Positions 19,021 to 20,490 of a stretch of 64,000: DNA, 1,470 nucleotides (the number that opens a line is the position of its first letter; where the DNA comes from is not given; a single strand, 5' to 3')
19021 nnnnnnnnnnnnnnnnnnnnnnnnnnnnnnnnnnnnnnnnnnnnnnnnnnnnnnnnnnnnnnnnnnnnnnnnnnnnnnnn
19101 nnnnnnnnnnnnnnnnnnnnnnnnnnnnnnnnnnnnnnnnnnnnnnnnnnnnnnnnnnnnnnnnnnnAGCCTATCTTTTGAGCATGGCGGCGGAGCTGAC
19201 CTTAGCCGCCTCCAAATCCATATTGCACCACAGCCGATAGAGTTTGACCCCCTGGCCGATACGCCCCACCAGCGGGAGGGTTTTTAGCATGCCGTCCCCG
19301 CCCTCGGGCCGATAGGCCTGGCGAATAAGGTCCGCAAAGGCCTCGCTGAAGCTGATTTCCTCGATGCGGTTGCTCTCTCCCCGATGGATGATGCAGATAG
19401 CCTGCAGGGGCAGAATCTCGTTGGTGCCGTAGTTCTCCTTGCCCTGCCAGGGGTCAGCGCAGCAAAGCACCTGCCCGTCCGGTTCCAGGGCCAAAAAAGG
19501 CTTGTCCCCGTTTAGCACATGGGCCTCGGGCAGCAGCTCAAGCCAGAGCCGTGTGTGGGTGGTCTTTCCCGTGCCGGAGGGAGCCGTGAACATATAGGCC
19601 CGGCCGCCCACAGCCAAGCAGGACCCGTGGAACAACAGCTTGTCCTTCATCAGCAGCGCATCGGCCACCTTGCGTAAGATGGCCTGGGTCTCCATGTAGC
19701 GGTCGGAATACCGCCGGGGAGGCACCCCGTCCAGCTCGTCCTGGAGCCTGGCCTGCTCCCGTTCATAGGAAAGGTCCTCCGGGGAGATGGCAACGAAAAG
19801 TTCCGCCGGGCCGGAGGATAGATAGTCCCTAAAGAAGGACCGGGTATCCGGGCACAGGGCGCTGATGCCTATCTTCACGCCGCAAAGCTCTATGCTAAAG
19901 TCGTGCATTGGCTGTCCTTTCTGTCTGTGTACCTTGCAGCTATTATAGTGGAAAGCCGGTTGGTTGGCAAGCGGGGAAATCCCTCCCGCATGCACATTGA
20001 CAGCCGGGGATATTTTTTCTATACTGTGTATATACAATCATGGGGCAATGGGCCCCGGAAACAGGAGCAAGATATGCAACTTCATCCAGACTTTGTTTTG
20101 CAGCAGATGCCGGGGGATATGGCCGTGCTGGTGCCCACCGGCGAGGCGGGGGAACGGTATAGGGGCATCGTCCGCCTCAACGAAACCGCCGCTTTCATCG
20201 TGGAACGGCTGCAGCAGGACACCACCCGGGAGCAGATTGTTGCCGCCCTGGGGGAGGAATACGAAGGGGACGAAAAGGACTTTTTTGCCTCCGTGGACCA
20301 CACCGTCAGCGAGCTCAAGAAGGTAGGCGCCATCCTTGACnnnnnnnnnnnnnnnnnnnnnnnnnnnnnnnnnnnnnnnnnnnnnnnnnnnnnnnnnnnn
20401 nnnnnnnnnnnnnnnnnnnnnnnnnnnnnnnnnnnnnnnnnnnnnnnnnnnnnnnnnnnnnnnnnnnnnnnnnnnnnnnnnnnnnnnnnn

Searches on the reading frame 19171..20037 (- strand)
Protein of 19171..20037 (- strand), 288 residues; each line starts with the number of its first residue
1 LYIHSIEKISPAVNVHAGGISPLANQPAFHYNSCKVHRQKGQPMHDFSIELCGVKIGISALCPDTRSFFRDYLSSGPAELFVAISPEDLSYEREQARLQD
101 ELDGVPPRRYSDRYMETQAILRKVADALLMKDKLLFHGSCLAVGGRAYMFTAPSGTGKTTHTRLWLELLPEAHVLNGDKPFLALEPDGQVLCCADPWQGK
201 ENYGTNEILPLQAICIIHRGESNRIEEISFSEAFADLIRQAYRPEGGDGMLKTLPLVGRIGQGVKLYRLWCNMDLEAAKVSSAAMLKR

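Call 7: search_protein_families(library=pfam, proteins=[window:19171-20037:-], max_evalue=0.01)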
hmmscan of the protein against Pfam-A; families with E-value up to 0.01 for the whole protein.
window:19171-20037:- (288 aa): 0 families

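Call 9: search_protein_families(library=ncbifam, proteins=[window:19171-19908:-], max_evalue=0.1)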
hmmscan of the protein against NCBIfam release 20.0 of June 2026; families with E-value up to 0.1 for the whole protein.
window:19171-19908:- (245 aa): 2 families
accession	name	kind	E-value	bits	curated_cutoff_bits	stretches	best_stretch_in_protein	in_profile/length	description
NF011512.0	PRK14950.1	equivalog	0.02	14.1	593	1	102-121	38-57/585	DNA polymerase III subunits gamma and tau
TIGR04352.1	HprK_rel_A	equivalog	0.1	11.7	200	0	87-118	93-124/280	HprK-related kinase A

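Call 10: search_protein_families(library=pfam, proteins=[window:19171-19908:-], max_evalue=1)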
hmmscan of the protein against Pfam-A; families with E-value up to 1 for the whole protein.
window:19171-19908:- (245 aa): 1 family
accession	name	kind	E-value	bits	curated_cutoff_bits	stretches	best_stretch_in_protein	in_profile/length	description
PF13401.12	AAA_22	-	0.084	13.6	27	1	104-135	7-33/130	AAA domain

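Call 16: find_homologous_proteins(query=window:19171-19908:-, max_evalue=0.00001)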
Query window:19171-19908:- (245 aa): 617 proteins with E <= 0.00001 among 1522 candidates; the best 120 are listed.
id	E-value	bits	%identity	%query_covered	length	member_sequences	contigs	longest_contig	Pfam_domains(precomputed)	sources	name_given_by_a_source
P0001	1.5e-161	553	99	100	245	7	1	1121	PF27840.1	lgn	-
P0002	3.1e-81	290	55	99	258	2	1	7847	PF27840.1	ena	-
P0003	8.5e-81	289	56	99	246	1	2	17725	PF27840.1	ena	-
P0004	2.5e-80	287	56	100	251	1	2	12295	PF27840.1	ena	-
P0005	2.6e-80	287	54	99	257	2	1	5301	PF27840.1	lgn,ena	-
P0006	7.3e-80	286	53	99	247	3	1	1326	PF27840.1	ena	-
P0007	2.3e-79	284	55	99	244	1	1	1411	PF27840.1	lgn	-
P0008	2.5e-79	284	54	99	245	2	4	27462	PF27840.1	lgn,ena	-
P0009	3.0e-79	284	56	100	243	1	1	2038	PF27840.1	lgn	-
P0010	8.8e-79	282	56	100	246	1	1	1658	PF27840.1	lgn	-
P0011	2.1e-78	281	53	99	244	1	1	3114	PF27840.1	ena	-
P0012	7.3e-78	279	54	99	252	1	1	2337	PF27840.1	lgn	-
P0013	8.0e-78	279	46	99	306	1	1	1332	PF27840.1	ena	-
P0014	8.3e-78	279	54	99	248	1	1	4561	PF27840.1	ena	-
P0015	8.4e-78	279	54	99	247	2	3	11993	PF27840.1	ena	-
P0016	8.9e-78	279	55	99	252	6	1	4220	PF27840.1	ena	-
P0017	1.1e-77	279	55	100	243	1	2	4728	PF27840.1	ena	-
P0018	4.1e-77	277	54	99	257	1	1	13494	PF27840.1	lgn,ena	-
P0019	8.2e-77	276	54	99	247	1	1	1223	PF27840.1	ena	-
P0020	8.8e-77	276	54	99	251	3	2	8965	PF27840.1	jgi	-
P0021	1.1e-76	276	53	99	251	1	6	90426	PF27840.1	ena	-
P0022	1.2e-76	275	54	99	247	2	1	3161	PF27840.1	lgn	-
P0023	1.8e-76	275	53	99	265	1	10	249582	PF27840.1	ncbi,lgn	-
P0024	1.9e-76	275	53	99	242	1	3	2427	PF27840.1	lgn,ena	-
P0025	2.2e-76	275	52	99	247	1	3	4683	PF27840.1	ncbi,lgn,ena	-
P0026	2.2e-76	275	53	99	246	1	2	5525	PF27840.1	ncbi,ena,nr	ncbi:MAG: hypothetical protein IJS53_00890 [Clostridia bacterium]|nr:hypothetical protein [Clostridi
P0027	2.8e-76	274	56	99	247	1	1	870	PF27840.1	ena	-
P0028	5.0e-76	273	55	100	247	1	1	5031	PF27840.1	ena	-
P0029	8.0e-76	273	53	100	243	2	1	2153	PF27840.1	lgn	-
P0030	1.0e-75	272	51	99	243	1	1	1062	PF27840.1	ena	-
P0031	1.3e-75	272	52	99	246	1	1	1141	PF27840.1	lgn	-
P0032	2.4e-75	271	53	99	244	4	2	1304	PF27840.1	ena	-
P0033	3.3e-75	271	54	99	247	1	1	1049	PF27840.1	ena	-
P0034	4.7e-75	270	52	99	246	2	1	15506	PF27840.1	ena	-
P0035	7.2e-75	270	53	99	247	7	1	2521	PF27840.1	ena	-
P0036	8.1e-75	269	54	99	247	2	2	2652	PF27840.1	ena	-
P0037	1.4e-74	269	55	99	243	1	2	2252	PF27840.1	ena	-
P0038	1.4e-74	269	53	99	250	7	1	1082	PF27840.1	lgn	-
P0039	1.5e-74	269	54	99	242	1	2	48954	PF27840.1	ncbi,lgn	-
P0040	1.6e-74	268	55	99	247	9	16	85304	PF27840.1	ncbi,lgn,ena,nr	ncbi:MAG: hypothetical protein IJQ36_02935 [Oscillospiraceae bacterium]|nr:hypothetical protein [Osc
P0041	2.6e-74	268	53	99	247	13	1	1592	PF27840.1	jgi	-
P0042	3.1e-74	268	53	100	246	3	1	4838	PF27840.1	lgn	-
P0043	5.2e-74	267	54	99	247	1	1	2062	PF27840.1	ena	-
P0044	5.7e-74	267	52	100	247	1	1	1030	PF27840.1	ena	-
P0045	6.4e-74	267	52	99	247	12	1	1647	PF27840.1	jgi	-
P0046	9.4e-74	266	52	99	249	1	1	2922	PF27840.1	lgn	-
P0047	2.0e-73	265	52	99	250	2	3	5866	PF27840.1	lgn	-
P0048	2.6e-73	265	49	99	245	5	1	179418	PF27840.1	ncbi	-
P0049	6.1e-73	263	52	99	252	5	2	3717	PF27840.1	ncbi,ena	-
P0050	7.5e-73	263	52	97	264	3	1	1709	PF27840.1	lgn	-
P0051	9.8e-73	263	50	99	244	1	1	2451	PF27840.1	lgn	-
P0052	1.3e-72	262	50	100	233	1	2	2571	PF27840.1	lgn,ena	-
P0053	1.3e-72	262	54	99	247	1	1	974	PF27840.1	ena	-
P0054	1.7e-72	262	50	99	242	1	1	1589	PF27840.1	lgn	-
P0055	2.5e-72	261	52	99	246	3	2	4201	PF27840.1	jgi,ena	-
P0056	3.2e-72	261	54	99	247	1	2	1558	PF27840.1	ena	-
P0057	3.3e-72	261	52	99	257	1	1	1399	PF27840.1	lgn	-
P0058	3.3e-72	261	51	97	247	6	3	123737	PF27840.1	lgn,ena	-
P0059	5.7e-72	260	52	99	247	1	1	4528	PF27840.1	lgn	-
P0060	6.0e-72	260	51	99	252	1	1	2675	PF27840.1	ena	-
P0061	7.8e-72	260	53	99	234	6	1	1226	PF27840.1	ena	-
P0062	9.2e-72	259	54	99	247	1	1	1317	PF27840.1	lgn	-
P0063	9.4e-72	259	50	99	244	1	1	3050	PF27840.1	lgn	-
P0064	9.8e-72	259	53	99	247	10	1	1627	PF27840.1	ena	-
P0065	1.0e-71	259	51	99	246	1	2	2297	PF27840.1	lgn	-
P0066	1.0e-71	259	50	99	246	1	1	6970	PF27840.1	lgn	-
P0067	2.6e-71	258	54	93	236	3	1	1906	PF27840.1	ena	-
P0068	2.7e-71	258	51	99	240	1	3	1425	PF27840.1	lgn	-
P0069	3.7e-71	257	53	99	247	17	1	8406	PF27840.1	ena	-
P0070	3.9e-71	257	52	99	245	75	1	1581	PF27840.1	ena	-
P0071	4.1e-71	257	49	99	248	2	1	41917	PF27840.1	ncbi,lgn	-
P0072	4.7e-71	257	50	99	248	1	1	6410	PF27840.1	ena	-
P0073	1.3e-70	256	51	98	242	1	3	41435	PF27840.1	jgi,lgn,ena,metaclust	metaclust:\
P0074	1.4e-70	256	52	100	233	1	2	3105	PF27840.1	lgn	-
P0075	2.1e-70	255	51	99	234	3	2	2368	PF27840.1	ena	-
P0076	2.2e-70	255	53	99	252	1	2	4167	PF27840.1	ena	-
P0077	2.3e-70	255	58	84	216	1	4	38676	PF27840.1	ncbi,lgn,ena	-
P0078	2.9e-70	254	52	99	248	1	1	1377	PF27840.1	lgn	-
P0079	5.3e-70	254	48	99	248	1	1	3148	PF27840.1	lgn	-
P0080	5.9e-70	254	50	99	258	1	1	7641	PF27840.1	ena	-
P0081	8.8e-70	253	49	100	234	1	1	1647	PF27840.1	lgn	-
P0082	1.0e-69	253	52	98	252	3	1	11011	PF27840.1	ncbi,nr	ncbi:MAG: hypothetical protein Q4A32_06045 [Lachnospiraceae bacterium]|nr:hypothetical protein [Lach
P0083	1.2e-69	253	51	97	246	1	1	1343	PF27840.1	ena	-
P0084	1.9e-69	252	50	100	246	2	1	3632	PF27840.1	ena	-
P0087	5.8e-69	250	50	99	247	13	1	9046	PF27840.1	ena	-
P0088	7.1e-69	250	50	99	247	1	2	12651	PF27840.1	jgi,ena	-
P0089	9.3e-69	250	48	99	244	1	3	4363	PF27840.1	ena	-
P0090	1.2e-68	249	51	98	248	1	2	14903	PF27840.1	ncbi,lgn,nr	ncbi:MAG: hypothetical protein Q4A32_04750 [Lachnospiraceae bacterium]|nr:hypothetical protein [Lach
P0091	1.5e-68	249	49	100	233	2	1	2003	PF27840.1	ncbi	-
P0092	1.6e-68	249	51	99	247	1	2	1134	PF27840.1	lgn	-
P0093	1.7e-68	249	50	99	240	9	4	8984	PF27840.1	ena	-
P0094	1.9e-68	249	49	99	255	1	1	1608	PF27840.1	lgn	-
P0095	2.1e-68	248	50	100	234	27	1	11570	PF27840.1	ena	-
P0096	2.9e-68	248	50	99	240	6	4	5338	PF27840.1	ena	-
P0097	3.7e-68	248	49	99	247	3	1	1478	PF27840.1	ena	-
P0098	4.8e-68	247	51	99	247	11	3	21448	PF27840.1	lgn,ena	-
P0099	5.6e-68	247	50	100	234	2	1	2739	PF27840.1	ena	-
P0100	7.1e-68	247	51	89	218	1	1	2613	PF27840.1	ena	-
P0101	8.5e-68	246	51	98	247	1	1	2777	PF27840.1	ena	-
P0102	9.3e-68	246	52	99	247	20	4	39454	PF27840.1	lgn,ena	-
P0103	9.8e-68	246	50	99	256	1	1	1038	PF27840.1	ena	-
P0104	1.0e-67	246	50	100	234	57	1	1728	PF27840.1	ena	-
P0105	1.3e-67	246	48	100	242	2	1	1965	PF27840.1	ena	-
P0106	1.8e-67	245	51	98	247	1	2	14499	PF27840.1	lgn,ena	-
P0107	2.1e-67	245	51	99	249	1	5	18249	PF27840.1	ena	-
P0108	2.7e-67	245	50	100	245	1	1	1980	PF27840.1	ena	-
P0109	3.5e-67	244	47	99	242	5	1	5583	PF27840.1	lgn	-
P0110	3.7e-67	244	50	99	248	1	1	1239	PF27840.1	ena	-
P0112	4.1e-67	244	47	100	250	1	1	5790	PF27840.1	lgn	-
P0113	6.4e-67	244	48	100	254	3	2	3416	PF27840.1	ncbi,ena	-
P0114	7.6e-67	243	51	99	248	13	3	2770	PF27840.1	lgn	-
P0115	8.0e-67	243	49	100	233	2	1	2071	PF27840.1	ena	-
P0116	9.2e-67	243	48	99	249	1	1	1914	PF27840.1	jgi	-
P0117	1.0e-66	243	50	100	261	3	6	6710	PF27840.1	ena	-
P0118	1.2e-66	243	51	100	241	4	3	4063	PF27840.1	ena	-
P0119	1.7e-66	242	50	99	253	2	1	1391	PF27840.1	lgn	-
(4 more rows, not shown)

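Call 17: find_encoding_contigs(protein=P0023, flank=6000, max_places=3)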
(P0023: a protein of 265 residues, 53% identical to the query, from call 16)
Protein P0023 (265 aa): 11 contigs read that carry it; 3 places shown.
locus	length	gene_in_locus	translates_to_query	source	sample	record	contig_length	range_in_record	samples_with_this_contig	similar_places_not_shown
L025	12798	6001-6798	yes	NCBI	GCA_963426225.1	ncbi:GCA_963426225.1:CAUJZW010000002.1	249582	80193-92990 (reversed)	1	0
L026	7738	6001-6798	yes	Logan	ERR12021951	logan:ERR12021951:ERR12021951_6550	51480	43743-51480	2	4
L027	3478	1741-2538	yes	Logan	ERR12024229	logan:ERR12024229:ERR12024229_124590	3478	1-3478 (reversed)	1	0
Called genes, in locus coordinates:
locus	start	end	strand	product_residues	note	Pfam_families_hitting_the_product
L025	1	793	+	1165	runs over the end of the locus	PF01855:POR_N, PF17147:PFOR_II, PF01558:POR, PF10371:EKR, PF12838:Fer4_7, PF13183:Fer4_8, PF13484:Fer4_16, PF02775:TPP_enzyme_C, +5 more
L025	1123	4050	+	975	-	PF13306:LRR_5, PF13855:LRR_8 (faint), PF13306:LRR_5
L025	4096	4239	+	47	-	-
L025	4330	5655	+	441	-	PF04055:Radical_SAM, PF13353:Fer4_12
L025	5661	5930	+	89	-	PF05402:PqqD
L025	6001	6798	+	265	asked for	PF27840:ScmC (weak)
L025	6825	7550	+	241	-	PF00395:SLH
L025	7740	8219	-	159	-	PF01797:Y1_Tnp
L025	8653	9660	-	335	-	PF03590:AsnA, PF00152:tRNA-synt_2 (faint)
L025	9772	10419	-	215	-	PF02254:TrkA_N, PF02080:TrkA_C (weak)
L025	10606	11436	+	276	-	PF00456:Transketolase_N, PF13292:DXP_synthase_N, PF09364:XFP_N (weak), PF00676:E1_dh (weak)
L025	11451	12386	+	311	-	PF02779:Transket_pyr, PF02780:Transketolase_C, PF22613:Transketolase_C_1 (weak)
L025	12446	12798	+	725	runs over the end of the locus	PF00580:UvrD-helicase, PF01443:Viral_helicase1 (faint), PF13245:AAA_19, PF13604:AAA_30 (faint), PF13361:UvrD_C, PF13538:UvrD_C_2, PF21196:PcrA_UvrD_tudor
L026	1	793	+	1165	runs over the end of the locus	PF01855:POR_N, PF17147:PFOR_II, PF01558:POR, PF10371:EKR, PF12838:Fer4_7, PF13183:Fer4_8, PF13484:Fer4_16, PF02775:TPP_enzyme_C, +5 more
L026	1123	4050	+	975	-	PF13306:LRR_5, PF13855:LRR_8 (faint), PF13306:LRR_5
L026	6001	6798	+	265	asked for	PF27840:ScmC (weak)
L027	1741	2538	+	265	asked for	PF27840:ScmC (weak)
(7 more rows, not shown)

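Call 18: find_encoding_contigs(protein=P0048, flank=6000, max_places=2)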
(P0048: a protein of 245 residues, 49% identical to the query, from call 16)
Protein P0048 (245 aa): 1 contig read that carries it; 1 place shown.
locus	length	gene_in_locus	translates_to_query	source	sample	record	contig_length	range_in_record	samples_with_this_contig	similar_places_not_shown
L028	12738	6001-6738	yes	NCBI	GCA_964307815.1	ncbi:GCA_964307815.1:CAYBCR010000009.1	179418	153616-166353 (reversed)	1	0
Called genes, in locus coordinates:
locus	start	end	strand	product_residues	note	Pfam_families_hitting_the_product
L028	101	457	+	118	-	PF04237:YjbR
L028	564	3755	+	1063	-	PF20585:Pectate_lyase_5 (weak)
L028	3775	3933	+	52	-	-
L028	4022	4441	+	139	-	-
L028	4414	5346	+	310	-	PF04055:Radical_SAM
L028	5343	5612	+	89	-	PF05402:PqqD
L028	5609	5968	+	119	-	-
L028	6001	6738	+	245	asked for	PF27840:ScmC (weak)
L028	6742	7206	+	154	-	-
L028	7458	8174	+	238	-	PF00702:Hydrolase, PF13419:HAD_2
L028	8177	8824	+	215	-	PF16255:Lipase_GDSL_lke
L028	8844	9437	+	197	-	PF01381:HTH_3, PF12844:HTH_19 (weak), PF13443:HTH_26 (weak), PF13560:HTH_31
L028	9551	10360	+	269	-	PF01501:Glyco_transf_8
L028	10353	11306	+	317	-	PF01501:Glyco_transf_8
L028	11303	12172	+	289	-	PF01553:Acyltransferase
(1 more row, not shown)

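Call 19: find_encoding_contigs(protein=P0058, flank=6000, max_places=2)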
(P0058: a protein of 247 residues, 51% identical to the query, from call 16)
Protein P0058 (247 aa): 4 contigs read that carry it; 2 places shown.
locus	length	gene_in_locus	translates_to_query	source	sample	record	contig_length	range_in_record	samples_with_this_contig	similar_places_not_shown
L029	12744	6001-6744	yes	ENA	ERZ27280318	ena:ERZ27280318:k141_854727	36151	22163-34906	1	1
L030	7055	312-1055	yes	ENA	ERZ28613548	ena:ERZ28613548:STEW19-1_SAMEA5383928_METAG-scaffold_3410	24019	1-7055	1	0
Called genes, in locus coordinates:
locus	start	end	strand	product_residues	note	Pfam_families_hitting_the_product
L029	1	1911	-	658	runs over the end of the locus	PF22745:Nlig-Ia, PF01653:DNA_ligase_aden, PF03120:OB_DNA_ligase, PF03119:DNA_ligase_ZBD, PF14520:HHH_5 (faint), PF12826:HHH_2, PF00533:BRCT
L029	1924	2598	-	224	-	PF09560:Spore_YunB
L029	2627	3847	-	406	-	PF06838:Met_gamma_lyase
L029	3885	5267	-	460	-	PF08245:Mur_ligase_M, PF02875:Mur_ligase_C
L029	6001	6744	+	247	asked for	PF27840:ScmC (weak)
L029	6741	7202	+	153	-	-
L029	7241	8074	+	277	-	PF01061:ABC2_membrane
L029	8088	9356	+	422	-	PF00005:ABC_tran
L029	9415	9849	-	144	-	PF00011:HSP20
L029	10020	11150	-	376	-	PF01168:Ala_racemase_N, PF00842:Ala_racemase_C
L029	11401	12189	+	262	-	PF00497:SBP_bac_3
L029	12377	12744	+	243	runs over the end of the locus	PF00528:BPD_transp_1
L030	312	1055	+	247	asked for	PF27840:ScmC (weak)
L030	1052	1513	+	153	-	-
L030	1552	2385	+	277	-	PF01061:ABC2_membrane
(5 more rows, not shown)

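Call 20: find_encoding_contigs(protein=P0040, flank=6000, max_places=3)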
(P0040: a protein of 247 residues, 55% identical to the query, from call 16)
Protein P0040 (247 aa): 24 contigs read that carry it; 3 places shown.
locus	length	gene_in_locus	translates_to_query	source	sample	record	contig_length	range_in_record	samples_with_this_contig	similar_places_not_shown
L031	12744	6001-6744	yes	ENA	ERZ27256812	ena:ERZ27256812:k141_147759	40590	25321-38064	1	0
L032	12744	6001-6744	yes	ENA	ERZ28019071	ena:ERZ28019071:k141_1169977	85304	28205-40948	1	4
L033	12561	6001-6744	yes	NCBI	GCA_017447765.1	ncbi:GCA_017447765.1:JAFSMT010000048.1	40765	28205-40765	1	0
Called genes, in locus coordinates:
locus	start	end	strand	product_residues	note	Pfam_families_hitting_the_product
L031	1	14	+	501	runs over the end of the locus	PF00478:IMPDH, PF00571:CBS (faint), PF01070:FMN_dh (weak)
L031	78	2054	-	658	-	PF22745:Nlig-Ia, PF01653:DNA_ligase_aden, PF03120:OB_DNA_ligase, PF03119:DNA_ligase_ZBD, PF14520:HHH_5 (faint), PF12826:HHH_2, PF00533:BRCT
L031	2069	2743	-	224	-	PF09560:Spore_YunB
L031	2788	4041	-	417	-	PF06838:Met_gamma_lyase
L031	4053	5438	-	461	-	PF08245:Mur_ligase_M, PF02875:Mur_ligase_C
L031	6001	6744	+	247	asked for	PF27840:ScmC (weak)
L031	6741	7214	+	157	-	-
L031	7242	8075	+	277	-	PF01061:ABC2_membrane, PF12698:ABC2_membrane_3 (weak)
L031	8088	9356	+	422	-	PF00005:ABC_tran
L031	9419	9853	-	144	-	PF00011:HSP20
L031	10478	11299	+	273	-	PF00497:SBP_bac_3, PF10613:Lig_chan-Glu_bd (faint)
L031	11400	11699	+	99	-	-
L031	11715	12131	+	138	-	PF00528:BPD_transp_1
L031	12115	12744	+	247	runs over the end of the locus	PF02463:SMC_N, PF00005:ABC_tran, PF09818:ABC_ATPase (faint), PF13304:AAA_21 (weak)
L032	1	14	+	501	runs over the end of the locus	PF00478:IMPDH, PF00571:CBS (faint), PF01070:FMN_dh (weak)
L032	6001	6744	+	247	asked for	PF27840:ScmC (weak)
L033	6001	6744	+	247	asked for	PF27840:ScmC (weak)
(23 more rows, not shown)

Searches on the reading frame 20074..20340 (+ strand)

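Call 9: search_protein_families(library=ncbifam, proteins=[window:20074-20340:+], max_evalue=0.1)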
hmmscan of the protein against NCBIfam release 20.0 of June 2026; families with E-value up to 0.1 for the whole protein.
seq(89 aa): 6 families
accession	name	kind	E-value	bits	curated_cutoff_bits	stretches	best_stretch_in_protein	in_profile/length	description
NF033530.1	lasso_PqqD_Strm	exception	6.1e-07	29.6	70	1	34-85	25-76/78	lasso peptide biosynthesis PqqD family chaperone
TIGR03859.1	PQQ_PqqD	equivalog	0.00038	20.3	46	1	31-76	25-69/81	pyrroloquinoline quinone biosynthesis peptide chaperone PqqD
NF002535.0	PRK02079.1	equivalog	0.002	17.9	101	1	31-64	34-67/92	pyrroloquinoline quinone biosynthesis peptide chaperone PqqD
TIGR04353.1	PqqD_rel_X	equivalog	0.0051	17.7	35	1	35-85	18-71/74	HPr-rel-A system PqqD family peptide chaperone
NF050145.1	RiPP_RRE_HvfC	equivalog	0.015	15.2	142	1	5-88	152-235/237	HvfC family RiPP maturation protein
TIGR04248.1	SCM_PqqD_rel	equivalog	0.055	13.7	100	1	8-85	7-79/84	SynChlorMet cassette protein ScmD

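Call 10: search_protein_families(library=pfam, proteins=[window:20074-20340:+], max_evalue=1)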
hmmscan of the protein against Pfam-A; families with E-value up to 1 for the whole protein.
seq(89 aa): 2 families
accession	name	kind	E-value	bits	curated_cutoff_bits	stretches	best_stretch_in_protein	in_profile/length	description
PF05402.18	PqqD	-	1.2e-13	51.6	23.4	1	18-87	3-67/67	Coenzyme PQQ synthesis protein D (PqqD)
PF22106.1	NGO1945_C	-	0.066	14.1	27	1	33-80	42-91/93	NGO1945 C-terminal domain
